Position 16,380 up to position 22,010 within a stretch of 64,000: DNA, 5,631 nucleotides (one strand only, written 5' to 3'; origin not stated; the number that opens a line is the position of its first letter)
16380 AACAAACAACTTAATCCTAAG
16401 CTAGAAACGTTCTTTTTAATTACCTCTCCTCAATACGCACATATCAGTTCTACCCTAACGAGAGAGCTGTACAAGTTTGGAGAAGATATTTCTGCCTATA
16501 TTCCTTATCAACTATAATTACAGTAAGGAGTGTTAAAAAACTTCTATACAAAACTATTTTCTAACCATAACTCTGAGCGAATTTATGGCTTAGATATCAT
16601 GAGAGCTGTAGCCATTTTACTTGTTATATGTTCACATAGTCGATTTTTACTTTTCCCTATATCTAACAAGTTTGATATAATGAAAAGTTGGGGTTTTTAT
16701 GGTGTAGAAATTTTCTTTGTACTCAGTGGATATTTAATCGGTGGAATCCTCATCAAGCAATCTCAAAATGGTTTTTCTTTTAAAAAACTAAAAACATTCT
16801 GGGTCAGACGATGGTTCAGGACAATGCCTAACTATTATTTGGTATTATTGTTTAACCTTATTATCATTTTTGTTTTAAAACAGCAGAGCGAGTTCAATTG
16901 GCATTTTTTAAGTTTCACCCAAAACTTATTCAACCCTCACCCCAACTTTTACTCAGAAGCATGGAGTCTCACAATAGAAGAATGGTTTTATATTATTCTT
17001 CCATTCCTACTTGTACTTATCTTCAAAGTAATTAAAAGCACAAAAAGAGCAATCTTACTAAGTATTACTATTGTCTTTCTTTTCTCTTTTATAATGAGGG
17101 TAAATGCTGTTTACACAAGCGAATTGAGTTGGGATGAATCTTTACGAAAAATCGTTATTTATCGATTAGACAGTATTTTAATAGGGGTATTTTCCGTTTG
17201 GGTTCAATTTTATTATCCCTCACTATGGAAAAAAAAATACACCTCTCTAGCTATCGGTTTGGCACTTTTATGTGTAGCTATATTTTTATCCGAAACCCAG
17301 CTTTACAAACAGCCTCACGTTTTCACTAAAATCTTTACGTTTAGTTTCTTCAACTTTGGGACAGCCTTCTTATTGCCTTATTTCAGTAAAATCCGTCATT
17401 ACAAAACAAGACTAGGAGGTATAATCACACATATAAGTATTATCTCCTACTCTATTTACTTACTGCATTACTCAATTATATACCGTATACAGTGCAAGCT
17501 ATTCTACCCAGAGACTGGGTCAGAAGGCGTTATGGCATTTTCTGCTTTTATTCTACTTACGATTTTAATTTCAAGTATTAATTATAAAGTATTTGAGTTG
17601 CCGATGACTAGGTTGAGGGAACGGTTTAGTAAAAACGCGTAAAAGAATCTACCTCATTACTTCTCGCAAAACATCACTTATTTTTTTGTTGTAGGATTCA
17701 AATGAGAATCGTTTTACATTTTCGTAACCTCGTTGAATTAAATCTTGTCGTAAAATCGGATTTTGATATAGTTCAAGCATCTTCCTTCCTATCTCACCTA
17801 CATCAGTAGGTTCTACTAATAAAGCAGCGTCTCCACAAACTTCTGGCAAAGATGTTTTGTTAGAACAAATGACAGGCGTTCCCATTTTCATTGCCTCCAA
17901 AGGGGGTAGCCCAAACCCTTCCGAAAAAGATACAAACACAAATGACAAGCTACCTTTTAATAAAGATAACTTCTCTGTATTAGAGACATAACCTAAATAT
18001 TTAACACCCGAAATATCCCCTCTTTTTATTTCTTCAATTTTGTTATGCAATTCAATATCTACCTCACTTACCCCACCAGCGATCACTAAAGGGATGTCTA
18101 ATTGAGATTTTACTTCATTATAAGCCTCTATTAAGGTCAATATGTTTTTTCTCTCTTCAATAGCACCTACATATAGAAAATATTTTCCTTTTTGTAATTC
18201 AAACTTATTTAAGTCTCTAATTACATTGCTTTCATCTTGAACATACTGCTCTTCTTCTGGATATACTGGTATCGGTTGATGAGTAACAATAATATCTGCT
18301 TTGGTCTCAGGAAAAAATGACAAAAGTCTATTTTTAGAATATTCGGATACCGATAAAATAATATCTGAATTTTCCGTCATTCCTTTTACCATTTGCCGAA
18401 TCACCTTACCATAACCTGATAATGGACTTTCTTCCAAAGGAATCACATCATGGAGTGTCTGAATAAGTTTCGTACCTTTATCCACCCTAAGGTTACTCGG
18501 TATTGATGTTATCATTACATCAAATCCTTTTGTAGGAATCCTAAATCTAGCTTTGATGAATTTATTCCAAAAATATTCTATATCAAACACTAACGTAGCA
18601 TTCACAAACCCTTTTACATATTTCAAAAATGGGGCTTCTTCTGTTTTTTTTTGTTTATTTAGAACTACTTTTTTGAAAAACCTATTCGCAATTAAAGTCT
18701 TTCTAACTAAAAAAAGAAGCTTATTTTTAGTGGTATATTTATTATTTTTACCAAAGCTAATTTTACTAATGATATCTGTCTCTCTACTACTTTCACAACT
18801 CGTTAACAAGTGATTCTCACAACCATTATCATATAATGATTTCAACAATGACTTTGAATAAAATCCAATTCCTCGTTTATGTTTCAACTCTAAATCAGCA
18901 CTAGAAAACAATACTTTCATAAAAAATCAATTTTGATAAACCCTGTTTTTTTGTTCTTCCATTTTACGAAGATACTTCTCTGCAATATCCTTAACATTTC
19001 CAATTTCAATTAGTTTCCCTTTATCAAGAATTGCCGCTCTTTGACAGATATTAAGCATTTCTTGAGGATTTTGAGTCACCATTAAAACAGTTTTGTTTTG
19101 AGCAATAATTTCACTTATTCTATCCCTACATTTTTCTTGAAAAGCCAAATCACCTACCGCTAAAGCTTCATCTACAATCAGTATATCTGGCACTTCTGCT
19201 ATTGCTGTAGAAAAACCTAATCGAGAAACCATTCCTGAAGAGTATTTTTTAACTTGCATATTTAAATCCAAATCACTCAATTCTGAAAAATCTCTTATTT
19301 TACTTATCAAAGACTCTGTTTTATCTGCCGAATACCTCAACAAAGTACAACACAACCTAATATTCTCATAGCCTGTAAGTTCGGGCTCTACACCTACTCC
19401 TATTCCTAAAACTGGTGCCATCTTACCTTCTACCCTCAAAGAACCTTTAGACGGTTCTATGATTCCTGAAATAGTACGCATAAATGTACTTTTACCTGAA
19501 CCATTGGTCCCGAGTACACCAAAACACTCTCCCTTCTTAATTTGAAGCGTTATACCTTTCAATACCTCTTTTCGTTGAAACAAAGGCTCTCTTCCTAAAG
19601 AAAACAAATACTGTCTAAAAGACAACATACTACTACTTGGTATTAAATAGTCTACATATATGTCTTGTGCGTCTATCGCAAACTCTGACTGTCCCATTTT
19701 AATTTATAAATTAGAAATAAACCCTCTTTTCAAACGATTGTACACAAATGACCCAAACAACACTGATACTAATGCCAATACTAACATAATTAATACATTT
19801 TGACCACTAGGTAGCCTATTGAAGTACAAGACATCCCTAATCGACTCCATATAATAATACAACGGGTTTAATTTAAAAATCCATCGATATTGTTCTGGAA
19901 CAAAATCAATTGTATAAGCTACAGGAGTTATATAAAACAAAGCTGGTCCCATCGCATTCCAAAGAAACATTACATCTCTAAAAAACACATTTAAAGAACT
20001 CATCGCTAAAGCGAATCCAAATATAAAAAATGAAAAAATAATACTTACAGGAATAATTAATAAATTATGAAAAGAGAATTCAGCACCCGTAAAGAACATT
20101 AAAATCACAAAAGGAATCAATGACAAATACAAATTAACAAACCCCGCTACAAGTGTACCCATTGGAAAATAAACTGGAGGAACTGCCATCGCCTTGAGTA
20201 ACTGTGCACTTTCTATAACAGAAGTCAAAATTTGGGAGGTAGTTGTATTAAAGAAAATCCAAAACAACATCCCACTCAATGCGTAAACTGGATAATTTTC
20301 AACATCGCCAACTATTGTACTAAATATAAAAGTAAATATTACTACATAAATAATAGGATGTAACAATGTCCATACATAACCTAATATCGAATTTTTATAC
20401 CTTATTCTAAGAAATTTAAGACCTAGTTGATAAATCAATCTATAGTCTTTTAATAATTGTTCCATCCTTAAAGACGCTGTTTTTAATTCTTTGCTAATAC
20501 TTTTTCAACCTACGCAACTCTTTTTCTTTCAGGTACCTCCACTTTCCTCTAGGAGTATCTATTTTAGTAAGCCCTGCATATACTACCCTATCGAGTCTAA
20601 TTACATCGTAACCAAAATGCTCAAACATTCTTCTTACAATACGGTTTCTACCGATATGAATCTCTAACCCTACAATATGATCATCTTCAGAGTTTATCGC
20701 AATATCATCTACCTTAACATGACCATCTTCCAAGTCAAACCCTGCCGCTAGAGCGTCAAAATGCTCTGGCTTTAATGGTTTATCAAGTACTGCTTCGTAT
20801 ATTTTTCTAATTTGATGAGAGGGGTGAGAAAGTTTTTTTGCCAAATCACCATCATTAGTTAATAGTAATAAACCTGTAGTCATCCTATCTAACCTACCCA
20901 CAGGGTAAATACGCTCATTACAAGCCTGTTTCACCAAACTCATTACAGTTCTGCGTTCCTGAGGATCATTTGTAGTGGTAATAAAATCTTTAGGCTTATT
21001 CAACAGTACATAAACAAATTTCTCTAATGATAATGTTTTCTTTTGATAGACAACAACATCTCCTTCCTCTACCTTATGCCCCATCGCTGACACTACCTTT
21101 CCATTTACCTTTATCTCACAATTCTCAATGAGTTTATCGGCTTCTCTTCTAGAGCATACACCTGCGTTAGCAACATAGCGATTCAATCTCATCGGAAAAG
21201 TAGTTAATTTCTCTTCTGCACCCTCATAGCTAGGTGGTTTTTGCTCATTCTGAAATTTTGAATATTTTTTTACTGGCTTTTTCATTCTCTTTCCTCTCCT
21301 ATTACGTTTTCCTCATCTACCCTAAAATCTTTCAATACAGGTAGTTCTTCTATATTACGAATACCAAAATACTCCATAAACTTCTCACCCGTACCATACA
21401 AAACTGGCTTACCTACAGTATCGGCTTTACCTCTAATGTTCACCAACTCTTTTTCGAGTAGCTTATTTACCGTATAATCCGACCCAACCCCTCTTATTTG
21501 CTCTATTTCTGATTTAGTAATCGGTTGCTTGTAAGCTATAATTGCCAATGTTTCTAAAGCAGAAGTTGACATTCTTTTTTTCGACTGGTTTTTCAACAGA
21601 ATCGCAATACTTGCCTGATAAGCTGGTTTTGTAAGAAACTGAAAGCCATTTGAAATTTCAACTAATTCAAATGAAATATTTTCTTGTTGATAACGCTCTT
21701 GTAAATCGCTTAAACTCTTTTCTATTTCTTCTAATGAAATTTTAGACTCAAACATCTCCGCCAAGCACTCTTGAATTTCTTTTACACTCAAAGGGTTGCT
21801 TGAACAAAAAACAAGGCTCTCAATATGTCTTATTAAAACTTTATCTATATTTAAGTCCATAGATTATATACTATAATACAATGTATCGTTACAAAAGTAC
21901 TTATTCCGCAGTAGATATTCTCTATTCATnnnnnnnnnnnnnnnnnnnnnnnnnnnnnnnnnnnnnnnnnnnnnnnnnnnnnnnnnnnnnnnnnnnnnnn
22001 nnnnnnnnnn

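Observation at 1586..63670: Eight-copy dispersed structured repeat with a covarying closing stem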

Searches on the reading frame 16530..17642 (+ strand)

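Call 69: search_protein_families(library=pfam, proteins=[window:16530-17642:+], max_evalue=0.00001)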
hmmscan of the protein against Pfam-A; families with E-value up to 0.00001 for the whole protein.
window:16530-17642:+ (370 aa): 1 family
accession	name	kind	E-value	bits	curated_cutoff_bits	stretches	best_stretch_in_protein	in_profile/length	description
PF01757.29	Acyl_transf_3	-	6.6e-26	91.6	31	1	18-349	1-322/326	Acyltransferase domain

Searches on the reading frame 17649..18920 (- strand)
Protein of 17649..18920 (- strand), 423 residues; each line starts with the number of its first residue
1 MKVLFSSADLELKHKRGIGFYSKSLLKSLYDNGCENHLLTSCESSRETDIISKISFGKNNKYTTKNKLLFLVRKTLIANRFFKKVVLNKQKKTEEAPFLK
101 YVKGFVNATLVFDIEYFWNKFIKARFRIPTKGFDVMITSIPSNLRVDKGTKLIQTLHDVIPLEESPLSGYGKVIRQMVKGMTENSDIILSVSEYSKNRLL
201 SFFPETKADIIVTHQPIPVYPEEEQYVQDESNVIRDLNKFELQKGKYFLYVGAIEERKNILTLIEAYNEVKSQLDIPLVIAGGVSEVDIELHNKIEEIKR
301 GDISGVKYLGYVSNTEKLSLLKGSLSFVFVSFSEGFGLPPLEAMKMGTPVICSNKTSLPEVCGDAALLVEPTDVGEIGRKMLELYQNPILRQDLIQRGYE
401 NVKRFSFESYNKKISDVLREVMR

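Call 69: search_protein_families(library=pfam, proteins=[window:17649-18920:-], max_evalue=0.00001)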
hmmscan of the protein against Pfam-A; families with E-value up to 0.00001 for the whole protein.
window:17649-18920:- (423 aa): 3 families
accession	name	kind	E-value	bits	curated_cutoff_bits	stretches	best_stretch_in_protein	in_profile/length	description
PF00534.26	Glycos_transf_1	-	1.4e-30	106.5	26.4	1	243-400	13-171/172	Glycosyl transferases group 1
PF13692.12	Glyco_trans_1_4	-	3.7e-24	86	27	1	246-387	2-142/142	Glycosyl transferases group 1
PF20706.3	GT4-conflict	-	4.3e-09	36.3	26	1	243-358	195-316/385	Family 4 Glycosyltransferase in conflict systems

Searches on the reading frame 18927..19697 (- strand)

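Call 69: search_protein_families(library=pfam, proteins=[window:18927-19697:-], max_evalue=0.00001)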
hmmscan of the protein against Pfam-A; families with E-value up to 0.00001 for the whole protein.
window:18927-19697:- (256 aa): 1 family
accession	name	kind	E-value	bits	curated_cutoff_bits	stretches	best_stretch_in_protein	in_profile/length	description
PF00005.33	ABC_tran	-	1.6e-18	68.1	25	1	46-179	1-136/137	ABC transporter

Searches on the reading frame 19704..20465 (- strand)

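Call 69: search_protein_families(library=pfam, proteins=[window:19704-20465:-], max_evalue=0.00001)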
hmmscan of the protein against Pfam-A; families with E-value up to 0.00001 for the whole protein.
window:19704-20465:- (253 aa): 2 families
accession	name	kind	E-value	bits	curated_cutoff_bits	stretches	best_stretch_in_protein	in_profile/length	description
PF01061.29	ABC2_membrane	-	7.1e-19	68.6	26.9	1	14-214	6-211/211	ABC-2 type transporter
PF12698.13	ABC2_membrane_3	-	3.8e-06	26.7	31.6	0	60-238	161-345/347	ABC-2 family transporter protein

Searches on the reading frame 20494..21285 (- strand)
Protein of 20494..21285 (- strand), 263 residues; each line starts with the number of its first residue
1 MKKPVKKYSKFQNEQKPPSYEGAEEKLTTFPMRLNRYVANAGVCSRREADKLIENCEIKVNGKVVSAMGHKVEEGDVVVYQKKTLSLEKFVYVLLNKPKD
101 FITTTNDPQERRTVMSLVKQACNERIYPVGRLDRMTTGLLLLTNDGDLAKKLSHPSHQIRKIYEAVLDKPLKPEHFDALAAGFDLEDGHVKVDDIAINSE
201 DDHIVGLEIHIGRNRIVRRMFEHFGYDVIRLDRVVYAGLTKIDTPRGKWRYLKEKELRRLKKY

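Call 69: search_protein_families(library=pfam, proteins=[window:20494-21285:-], max_evalue=0.00001)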
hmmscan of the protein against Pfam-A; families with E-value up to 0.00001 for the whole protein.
window:20494-21285:- (263 aa): 2 families
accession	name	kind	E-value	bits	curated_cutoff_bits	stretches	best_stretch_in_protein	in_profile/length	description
PF00849.27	PseudoU_synth_2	-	1.1e-23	84.5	26.8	1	92-223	2-152/152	RNA pseudouridylate synthase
PF01479.30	S4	-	1.5e-12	47.5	22.8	1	32-78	1-48/48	S4 domain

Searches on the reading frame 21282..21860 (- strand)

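Call 70: search_protein_families(library=pfam, proteins=[window:21282-21860:-], max_evalue=0.00001)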
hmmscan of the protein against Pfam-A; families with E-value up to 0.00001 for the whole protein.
window:21282-21860:- (192 aa): 1 family
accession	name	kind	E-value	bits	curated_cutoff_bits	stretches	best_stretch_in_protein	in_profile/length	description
PF04079.22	SMC_ScpB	-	5.4e-54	182.5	27.4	1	12-175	2-159/160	Segregation and condensation complex subunit ScpB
